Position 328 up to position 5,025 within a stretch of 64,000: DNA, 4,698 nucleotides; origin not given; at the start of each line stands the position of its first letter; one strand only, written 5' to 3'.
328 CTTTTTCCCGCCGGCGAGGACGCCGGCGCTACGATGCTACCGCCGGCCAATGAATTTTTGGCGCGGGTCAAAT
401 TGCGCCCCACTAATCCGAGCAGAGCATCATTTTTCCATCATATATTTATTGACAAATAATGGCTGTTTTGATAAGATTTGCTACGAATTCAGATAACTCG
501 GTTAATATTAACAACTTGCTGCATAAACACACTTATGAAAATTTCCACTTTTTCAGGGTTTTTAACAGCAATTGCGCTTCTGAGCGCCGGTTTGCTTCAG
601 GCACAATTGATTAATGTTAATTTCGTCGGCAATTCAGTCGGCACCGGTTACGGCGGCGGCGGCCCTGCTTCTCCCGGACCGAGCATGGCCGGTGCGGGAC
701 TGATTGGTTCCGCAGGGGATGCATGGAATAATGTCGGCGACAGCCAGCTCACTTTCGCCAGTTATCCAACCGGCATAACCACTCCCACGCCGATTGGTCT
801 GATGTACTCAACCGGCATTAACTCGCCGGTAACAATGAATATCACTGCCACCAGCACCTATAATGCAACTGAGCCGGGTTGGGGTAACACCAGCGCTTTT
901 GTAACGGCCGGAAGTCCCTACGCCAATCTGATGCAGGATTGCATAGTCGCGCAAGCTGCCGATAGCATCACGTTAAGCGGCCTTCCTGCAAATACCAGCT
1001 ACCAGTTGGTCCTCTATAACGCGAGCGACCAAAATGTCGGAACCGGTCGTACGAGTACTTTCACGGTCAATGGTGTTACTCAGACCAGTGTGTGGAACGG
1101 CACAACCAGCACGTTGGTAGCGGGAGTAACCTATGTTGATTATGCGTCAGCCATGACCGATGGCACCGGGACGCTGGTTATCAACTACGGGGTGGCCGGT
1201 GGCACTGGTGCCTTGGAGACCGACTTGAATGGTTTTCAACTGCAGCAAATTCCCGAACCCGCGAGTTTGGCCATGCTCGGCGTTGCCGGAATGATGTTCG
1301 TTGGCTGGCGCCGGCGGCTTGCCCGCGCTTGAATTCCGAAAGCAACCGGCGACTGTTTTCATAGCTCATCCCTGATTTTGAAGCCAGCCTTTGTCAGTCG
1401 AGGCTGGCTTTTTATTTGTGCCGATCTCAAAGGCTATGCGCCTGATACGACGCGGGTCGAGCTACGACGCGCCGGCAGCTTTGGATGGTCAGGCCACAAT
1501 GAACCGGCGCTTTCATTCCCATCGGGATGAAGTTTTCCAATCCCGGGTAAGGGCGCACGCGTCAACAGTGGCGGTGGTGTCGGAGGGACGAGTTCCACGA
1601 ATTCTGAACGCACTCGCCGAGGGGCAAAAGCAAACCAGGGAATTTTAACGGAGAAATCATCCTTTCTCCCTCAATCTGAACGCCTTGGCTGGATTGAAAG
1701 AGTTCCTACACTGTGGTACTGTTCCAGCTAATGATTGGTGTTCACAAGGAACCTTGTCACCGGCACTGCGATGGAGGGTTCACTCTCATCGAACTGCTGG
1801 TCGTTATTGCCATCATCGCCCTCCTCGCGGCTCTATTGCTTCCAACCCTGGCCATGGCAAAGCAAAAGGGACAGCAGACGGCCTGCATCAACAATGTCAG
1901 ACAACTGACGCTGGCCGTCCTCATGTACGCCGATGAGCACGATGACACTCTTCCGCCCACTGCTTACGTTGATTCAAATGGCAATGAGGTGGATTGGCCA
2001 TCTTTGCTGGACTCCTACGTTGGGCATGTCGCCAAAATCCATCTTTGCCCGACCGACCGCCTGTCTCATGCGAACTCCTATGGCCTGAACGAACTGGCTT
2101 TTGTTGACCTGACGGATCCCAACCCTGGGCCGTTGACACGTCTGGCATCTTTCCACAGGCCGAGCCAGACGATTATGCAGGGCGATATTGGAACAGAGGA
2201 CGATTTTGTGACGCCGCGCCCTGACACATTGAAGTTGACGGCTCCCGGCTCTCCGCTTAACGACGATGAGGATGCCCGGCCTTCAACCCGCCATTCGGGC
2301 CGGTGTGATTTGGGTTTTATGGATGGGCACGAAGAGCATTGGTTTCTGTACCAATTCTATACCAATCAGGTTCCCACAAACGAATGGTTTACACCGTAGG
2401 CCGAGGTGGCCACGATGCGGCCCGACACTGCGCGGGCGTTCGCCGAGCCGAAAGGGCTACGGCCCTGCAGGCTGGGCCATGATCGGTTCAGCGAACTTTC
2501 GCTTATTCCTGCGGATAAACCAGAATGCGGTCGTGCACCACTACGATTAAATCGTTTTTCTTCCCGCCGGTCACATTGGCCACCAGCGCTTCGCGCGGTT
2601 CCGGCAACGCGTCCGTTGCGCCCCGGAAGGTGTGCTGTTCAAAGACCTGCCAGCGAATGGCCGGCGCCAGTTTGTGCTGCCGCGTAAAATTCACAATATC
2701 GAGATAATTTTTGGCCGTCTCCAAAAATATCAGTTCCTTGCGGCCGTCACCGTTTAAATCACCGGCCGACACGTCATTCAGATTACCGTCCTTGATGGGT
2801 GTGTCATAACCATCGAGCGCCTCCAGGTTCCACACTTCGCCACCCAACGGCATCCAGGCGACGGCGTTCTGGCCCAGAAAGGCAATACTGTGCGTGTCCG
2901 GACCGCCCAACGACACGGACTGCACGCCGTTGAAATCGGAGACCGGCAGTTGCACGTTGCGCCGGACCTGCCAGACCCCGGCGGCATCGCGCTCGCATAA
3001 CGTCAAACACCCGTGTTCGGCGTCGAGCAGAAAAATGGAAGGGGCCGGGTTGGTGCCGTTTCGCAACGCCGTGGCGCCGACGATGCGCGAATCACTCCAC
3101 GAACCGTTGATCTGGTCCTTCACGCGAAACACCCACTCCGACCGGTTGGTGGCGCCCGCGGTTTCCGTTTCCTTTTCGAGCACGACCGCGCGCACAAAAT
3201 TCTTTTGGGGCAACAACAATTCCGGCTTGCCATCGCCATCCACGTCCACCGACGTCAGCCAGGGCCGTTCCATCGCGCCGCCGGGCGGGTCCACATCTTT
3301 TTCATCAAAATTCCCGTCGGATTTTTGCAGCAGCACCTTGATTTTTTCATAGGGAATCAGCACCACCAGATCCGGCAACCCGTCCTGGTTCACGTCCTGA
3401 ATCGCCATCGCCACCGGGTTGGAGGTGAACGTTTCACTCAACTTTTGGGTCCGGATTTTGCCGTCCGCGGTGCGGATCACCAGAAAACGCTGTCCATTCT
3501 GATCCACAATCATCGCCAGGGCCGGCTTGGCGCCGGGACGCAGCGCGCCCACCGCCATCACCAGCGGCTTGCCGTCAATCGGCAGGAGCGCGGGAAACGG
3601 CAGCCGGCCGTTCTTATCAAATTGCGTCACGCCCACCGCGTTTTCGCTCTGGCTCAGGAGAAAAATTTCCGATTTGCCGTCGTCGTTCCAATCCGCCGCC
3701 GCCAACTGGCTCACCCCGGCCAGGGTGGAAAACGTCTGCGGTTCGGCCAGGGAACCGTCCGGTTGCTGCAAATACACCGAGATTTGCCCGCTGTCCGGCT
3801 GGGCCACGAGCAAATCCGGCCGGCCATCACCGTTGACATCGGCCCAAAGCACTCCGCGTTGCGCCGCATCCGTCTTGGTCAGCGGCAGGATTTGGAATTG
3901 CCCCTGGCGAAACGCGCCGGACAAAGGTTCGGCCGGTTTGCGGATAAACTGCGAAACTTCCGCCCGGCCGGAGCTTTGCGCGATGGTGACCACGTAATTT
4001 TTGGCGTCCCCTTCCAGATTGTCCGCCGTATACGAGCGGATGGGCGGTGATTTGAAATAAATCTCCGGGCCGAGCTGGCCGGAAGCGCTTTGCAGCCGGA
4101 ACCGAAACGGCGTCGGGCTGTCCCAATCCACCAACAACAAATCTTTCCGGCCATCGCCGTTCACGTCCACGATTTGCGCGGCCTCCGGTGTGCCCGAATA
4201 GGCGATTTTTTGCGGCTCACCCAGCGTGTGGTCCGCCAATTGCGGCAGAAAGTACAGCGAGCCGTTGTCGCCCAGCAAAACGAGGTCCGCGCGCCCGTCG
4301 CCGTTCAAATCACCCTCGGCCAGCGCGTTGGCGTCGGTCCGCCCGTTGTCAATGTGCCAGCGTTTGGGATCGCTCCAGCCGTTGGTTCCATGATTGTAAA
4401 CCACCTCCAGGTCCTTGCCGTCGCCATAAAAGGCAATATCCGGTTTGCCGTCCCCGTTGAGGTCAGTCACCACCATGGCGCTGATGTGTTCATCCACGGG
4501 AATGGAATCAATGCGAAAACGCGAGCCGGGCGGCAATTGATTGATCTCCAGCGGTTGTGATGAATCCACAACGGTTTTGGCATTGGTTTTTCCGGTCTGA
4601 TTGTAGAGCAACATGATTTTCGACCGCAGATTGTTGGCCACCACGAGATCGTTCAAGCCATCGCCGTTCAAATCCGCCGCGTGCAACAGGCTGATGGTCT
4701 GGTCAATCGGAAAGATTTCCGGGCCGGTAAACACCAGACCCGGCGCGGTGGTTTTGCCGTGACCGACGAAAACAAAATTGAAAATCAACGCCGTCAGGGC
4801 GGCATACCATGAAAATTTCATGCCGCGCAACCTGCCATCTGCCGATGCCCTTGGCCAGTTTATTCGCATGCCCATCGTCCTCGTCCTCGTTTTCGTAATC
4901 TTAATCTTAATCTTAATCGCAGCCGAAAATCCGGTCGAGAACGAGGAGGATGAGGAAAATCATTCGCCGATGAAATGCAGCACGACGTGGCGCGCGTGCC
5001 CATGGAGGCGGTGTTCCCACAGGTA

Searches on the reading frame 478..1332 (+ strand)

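Call 57: search_protein_families(library=pfam, proteins=[window:478-1332:+], max_evalue=0.0001)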
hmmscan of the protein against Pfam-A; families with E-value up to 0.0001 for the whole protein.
window:478-1332:+ (284 aa): 1 family
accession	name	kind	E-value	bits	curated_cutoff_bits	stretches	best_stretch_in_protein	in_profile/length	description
PF07589.16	PEP-CTERM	-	6.5e-06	26.5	20.7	1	257-280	1-24/24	PEP-CTERM motif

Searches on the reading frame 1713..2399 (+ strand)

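Call 57: search_protein_families(library=pfam, proteins=[window:1713-2399:+], max_evalue=0.0001)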
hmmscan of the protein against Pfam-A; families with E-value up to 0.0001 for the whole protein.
window:1713-2399:+ (228 aa): 2 families
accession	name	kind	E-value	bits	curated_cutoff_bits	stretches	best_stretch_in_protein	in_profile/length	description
PF07963.17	N_methyl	-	1.3e-08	34.5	21.2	1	20-43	4-27/27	Prokaryotic N-terminal methylation motif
PF07596.16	SBP_bac_10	-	2.4e-06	28.2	23.3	0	51-90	5-43/268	Protein of unknown function (DUF1559)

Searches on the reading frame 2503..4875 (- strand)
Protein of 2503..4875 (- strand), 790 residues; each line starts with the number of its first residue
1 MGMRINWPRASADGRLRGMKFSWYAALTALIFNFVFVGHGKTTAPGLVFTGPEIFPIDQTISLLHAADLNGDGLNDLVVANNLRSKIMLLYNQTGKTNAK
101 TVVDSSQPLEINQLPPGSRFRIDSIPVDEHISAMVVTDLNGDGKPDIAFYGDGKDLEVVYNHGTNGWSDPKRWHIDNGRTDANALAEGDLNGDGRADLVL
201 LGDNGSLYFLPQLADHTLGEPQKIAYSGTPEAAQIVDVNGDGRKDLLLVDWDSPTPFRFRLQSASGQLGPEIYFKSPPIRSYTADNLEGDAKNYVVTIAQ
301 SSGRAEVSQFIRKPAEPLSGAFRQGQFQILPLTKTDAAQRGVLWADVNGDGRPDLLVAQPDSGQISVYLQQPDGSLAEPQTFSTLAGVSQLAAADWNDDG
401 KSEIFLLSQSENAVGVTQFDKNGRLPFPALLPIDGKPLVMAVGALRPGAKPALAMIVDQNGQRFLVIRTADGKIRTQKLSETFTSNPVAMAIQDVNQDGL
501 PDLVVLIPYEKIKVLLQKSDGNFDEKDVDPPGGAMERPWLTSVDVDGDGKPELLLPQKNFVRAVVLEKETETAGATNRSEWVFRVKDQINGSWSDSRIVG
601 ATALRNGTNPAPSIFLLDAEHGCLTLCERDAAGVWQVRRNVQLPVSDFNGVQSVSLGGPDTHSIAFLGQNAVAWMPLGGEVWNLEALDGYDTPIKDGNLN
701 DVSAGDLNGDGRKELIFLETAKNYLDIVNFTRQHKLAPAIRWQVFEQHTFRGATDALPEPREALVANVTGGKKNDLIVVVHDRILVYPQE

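Call 57: search_protein_families(library=pfam, proteins=[window:2503-4875:-], max_evalue=0.0001)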
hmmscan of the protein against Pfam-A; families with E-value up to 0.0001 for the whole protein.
window:2503-4875:- (790 aa): 9 families
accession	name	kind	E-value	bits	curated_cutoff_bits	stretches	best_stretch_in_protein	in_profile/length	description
PF13517.12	FG-GAP_3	-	3.2e-50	169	26.9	4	346-405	1-60/61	FG-GAP-like repeat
PF01839.29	FG-GAP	-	7.9e-34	115.4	22.1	1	342-368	5-37/37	FG-GAP repeat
PF16743.10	PliI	-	2.3e-12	47.1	27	0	695-720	55-80/123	Periplasmic lysozyme inhibitor of I-type lysozyme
PF12256.14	TcdB_toxin_midN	-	2.3e-08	34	24.8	0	335-368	23-56/181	Insecticide toxin TcdB middle/N-terminal region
PF00404.24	Dockerin_1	-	1.1e-05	26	22.9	0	340-352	31-43/57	Dockerin type I domain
PF14783.12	BBS2_Mid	-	1.6e-05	25.4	27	0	456-481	6-31/108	Ciliary BBSome complex subunit 2, middle region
PF21348.3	RGL11_C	-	2.2e-05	23.9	27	0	366-474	3-113/490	Rhamnogalacturonan lyase family 11, C-terminal domain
PF23727.1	Beta-prop_FAM234A_B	-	5.6e-05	22.3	26.4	0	457-510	95-151/467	FAM234A/B beta-propeller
PF23743.1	Beta-prop_BBS7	-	6.2e-05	22.9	27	0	343-416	225-297/299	BBS7 beta-propeller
